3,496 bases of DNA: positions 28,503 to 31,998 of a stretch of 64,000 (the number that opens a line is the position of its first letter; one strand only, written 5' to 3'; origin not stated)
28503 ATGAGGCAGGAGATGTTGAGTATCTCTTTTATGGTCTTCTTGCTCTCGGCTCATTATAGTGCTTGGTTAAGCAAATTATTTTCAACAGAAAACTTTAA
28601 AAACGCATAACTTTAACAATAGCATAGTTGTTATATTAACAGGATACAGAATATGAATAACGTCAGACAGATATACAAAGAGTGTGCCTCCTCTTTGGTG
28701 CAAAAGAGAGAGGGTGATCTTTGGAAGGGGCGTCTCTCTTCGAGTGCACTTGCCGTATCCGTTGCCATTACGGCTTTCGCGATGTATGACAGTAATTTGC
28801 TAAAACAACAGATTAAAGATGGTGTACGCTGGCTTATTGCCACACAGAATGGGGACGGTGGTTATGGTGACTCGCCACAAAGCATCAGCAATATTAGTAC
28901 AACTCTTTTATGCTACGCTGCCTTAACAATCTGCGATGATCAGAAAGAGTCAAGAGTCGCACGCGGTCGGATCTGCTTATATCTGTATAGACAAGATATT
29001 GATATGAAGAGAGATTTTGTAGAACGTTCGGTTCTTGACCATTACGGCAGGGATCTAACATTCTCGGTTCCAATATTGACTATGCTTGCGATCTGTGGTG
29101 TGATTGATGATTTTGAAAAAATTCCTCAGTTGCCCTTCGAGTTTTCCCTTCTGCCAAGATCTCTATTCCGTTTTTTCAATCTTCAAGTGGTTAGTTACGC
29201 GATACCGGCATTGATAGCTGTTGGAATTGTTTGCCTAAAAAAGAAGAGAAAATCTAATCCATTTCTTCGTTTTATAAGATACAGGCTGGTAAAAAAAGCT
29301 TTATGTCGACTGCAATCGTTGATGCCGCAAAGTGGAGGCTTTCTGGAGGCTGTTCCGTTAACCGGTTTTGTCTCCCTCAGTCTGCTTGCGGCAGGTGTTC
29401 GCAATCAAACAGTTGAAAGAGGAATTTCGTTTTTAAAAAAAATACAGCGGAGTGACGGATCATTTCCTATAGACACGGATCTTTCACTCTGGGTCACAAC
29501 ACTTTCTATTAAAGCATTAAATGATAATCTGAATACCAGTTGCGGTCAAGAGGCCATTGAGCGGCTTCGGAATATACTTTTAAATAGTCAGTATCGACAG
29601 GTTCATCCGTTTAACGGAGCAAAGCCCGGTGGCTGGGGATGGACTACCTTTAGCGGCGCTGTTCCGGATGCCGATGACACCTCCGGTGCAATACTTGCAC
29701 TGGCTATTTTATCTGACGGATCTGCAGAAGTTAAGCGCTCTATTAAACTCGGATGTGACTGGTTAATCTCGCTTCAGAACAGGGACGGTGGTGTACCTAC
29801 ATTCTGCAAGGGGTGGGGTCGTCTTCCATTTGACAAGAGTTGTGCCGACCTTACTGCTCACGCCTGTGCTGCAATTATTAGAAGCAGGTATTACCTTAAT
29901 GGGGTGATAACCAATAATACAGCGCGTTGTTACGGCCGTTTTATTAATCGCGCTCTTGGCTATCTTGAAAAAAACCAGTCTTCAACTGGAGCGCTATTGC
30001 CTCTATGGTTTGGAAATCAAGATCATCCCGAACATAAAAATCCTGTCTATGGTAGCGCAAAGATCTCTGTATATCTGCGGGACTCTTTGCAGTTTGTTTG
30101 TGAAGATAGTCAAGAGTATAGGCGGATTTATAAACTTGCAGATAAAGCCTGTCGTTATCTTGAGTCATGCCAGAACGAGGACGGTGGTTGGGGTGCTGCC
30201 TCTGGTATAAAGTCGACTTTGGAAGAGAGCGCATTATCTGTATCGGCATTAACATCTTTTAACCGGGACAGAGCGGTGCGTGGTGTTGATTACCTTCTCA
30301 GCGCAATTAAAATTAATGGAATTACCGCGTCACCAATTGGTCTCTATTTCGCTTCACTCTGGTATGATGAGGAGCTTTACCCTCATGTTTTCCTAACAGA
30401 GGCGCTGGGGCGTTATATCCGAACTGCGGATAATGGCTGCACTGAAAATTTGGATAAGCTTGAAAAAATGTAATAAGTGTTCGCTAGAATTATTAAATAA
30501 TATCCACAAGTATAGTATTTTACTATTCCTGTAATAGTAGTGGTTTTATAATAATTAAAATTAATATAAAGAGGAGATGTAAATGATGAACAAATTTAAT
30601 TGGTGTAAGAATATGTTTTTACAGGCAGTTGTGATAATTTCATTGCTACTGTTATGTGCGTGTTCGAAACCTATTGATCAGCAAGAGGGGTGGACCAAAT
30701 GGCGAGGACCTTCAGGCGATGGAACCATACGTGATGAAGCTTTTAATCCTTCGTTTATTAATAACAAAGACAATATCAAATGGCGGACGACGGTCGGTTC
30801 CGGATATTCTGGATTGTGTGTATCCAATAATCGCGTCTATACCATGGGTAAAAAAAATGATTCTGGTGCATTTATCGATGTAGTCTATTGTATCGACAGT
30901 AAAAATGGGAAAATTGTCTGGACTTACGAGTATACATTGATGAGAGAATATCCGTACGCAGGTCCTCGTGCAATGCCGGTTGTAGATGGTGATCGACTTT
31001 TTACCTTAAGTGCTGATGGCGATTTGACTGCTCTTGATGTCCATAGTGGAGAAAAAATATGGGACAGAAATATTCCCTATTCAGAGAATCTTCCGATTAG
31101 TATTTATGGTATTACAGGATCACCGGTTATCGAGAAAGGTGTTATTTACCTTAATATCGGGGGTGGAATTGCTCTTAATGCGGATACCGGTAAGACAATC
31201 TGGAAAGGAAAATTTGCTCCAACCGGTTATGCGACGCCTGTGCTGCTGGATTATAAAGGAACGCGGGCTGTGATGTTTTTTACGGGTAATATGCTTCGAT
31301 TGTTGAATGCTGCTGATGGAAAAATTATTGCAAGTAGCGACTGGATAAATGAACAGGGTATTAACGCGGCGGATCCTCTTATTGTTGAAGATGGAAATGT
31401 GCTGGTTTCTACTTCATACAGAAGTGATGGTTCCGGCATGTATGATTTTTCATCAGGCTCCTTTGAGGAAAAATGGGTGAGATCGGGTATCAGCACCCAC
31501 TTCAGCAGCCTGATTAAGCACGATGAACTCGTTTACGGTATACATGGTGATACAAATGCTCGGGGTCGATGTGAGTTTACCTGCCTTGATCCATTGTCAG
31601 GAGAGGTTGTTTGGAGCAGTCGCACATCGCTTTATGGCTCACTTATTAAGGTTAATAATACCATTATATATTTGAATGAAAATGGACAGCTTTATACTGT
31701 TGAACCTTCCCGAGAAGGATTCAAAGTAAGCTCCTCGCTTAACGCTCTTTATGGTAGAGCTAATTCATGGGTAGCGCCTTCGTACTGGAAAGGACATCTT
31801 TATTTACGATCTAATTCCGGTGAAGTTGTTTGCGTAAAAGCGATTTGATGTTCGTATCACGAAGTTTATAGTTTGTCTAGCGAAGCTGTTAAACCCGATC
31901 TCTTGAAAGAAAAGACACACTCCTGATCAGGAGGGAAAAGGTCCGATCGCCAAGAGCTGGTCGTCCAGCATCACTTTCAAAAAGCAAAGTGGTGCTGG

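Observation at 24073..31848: A terpenoid cassette carries a DxDD class II cyclase and its own polyprenyl synthase fusion but no squalene synthase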

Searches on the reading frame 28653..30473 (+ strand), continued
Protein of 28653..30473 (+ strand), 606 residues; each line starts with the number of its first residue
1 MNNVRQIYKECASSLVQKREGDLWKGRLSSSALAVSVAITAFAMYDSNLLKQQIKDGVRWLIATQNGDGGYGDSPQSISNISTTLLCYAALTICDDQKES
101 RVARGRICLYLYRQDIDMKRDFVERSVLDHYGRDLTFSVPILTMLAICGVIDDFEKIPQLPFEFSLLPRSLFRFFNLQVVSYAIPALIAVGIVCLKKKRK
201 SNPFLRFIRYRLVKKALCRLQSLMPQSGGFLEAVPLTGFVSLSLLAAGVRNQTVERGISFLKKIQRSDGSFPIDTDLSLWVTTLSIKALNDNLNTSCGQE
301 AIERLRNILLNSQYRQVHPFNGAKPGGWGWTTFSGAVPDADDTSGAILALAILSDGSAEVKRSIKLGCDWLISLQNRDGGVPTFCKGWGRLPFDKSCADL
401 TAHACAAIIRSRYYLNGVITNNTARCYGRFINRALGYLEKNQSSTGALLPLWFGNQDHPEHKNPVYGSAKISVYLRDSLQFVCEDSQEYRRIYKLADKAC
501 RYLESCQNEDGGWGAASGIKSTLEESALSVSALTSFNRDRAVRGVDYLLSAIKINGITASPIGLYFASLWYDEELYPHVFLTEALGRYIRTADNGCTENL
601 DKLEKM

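Call 85: find_encoding_contigs(protein=P0419, flank=10000, max_places=2)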
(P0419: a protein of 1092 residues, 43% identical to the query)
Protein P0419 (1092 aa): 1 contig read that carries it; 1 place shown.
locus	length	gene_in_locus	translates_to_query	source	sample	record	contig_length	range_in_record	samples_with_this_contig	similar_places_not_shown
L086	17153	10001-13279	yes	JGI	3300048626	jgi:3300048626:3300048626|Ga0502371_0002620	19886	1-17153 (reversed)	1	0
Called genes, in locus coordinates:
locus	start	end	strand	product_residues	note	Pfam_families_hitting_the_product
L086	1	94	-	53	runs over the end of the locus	-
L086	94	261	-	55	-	-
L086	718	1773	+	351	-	PF04041:Glyco_hydro_130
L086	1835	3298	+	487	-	PF00884:Sulfatase, PF01663:Phosphodiest (weak), PF16347:SGSH_C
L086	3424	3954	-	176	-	PF13238:AAA_18 (weak), PF13671:AAA_33 (faint), PF01202:SKI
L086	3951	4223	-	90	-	-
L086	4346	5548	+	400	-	PF01011:PQQ (faint), PF13360:PQQ_2, PF13570:Beta-prop_ACSF4 (faint)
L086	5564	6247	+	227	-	PF12838:Fer4_7 (faint), PF12837:Fer4_6 (faint), PF13237:Fer4_10 (weak)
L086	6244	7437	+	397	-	PF04055:Radical_SAM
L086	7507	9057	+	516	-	PF01976:DUF116, PF00348:polyprenyl_synt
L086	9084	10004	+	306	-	PF00432:Prenyltrans (faint)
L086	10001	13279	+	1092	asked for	PF00432:Prenyltrans (faint), PF13249:SQHop_cyclase_N, PF13243:SQHop_cyclase_C, PF13360:PQQ_2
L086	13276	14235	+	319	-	PF08450:SGL (faint), PF07494:Reg_prop (faint), PF13360:PQQ_2 (faint)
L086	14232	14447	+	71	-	-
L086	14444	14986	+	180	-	PF12838:Fer4_7 (faint), PF13187:Fer4_9 (faint), PF25160:LdpA_Fe-S-bd (faint), PF00037:Fer4 (weak), PF12797:Fer4_2 (faint), PF12837:Fer4_6 (faint), PF13237:Fer4_10 (faint), PF14697:Fer4_21 (weak)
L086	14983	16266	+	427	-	PF12801:Fer4_5, PF12838:Fer4_7 (faint), PF13187:Fer4_9 (faint), PF14697:Fer4_21 (faint), PF13237:Fer4_10 (faint), PF12801:Fer4_5 (weak), PF00037:Fer4 (weak)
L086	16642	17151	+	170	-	?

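Call 89: search_protein_families(library=ncbifam, alignment_id=A2, max_evalue=0.00001)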
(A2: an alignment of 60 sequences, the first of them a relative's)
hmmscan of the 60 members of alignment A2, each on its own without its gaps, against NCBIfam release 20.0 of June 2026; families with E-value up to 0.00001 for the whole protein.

A. member 1, P0001 (606 aa): 5 families
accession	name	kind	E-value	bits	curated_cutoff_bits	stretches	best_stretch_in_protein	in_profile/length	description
TIGR01787.1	squalene_cyclas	subfamily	1.6e-30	106.3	322.7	2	277-588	294-620/622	squalene/oxidosqualene cyclases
TIGR01507.1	hopene_cyclase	equivalog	4.6e-23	81.4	431.1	1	280-590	320-635/640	squalene--hopene cyclase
NF053823.1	SCO2321_fam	equivalog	1.2e-21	77.1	300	0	496-539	121-164/405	SCO2321 family membrane protein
TIGR04277.1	squa_tetra_cyc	equivalog_domain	1.1e-13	50.6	500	1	301-387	330-408/624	tetrahymanol synthase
TIGR03463.1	osq_cycl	subfamily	4.7e-12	45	851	0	279-385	306-423/634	2,3-oxidosqualene cyclase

B. families by the number of members that match (of 60 scanned): 6 families
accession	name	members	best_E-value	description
TIGR01787.1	squalene_cyclas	60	1.7e-37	squalene/oxidosqualene cyclases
TIGR01507.1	hopene_cyclase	60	3.9e-30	squalene--hopene cyclase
TIGR03463.1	osq_cycl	60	4.2e-24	2,3-oxidosqualene cyclase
NF053823.1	SCO2321_fam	60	7.2e-22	SCO2321 family membrane protein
TIGR04277.1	squa_tetra_cyc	60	4.8e-17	tetrahymanol synthase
TIGR02474.1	pec_lyase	13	1.5e-08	pectate lyase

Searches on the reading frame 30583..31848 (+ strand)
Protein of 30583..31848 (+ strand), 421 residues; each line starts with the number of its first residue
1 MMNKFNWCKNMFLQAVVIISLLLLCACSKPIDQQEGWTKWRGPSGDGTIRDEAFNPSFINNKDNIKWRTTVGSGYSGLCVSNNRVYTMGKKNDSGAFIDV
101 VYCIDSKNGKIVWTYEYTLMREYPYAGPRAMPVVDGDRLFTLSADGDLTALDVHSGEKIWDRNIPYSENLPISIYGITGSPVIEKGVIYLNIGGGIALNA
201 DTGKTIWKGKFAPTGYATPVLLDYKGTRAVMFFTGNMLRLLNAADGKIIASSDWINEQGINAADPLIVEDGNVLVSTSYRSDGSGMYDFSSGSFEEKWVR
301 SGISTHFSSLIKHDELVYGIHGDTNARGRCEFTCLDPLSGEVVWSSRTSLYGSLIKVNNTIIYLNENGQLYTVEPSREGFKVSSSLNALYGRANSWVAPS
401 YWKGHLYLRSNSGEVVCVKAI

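Call 3: search_protein_families(library=pfam, proteins=[window:30583-31848:+], max_evalue=0.01)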
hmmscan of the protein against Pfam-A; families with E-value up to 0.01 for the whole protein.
window:30583-31848:+ (421 aa): 4 families
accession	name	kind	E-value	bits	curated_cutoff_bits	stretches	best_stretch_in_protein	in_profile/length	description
PF13360.13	PQQ_2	-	1.8e-24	87.1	27.6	2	65-218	55-202/233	Outer membrane protein assembly factor BamB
PF13570.13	Beta-prop_ACSF4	-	1e-10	42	133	1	95-252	67-210/329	Beta-alanine-activating enzyme, beta-propeller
PF01011.28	PQQ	-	1.1e-06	28.1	26.7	1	111-163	29-84/595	Glucose/ethanol/alcohol dehydrogenase, beta-propeller domain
PF03527.20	RHS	-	0.0017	18.6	27.9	0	339-356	19-36/38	RHS protein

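Call 4: search_protein_families(library=ncbifam, proteins=[window:30583-31848:+], max_evalue=0.01)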
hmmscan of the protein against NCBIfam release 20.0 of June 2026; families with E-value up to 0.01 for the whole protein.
window:30583-31848:+ (421 aa): 7 families
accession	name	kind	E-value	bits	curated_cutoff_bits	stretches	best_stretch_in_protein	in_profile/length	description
TIGR03300.1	assembly_YfgL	equivalog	2.9e-14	52.5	285.2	1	130-247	59-166/377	outer membrane protein assembly factor BamB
NF008351.0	PRK11138.1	equivalog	5.8e-13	48.1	423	1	131-274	251-381/394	outer membrane protein assembly factor BamB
TIGR03075.1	PQQ_enz_alc_DH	subfamily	1.2e-10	40.6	480.05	1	100-195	80-175/530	PQQ-dependent dehydrogenase, methanol/ethanol family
NF041516.1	PA2928_fam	subfamily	2.9e-10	40.1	70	1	196-258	72-133/376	PA2928 family protein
TIGR04528.1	acido_non_PQQ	subfamily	4e-10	39.1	650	1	99-193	67-155/493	acido-empty-quinoprotein group A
NF053615.1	SerThrKinAfsKStmc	equivalog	0.00036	19.3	1300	1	101-298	542-728/809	protein serine/threonine kinase AfsK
TIGR03074.1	PQQ_membr_DH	subfamily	0.0023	15.8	832.65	0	164-240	689-769/783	membrane-bound PQQ-dependent dehydrogenase, glucose/quinate/shikimate family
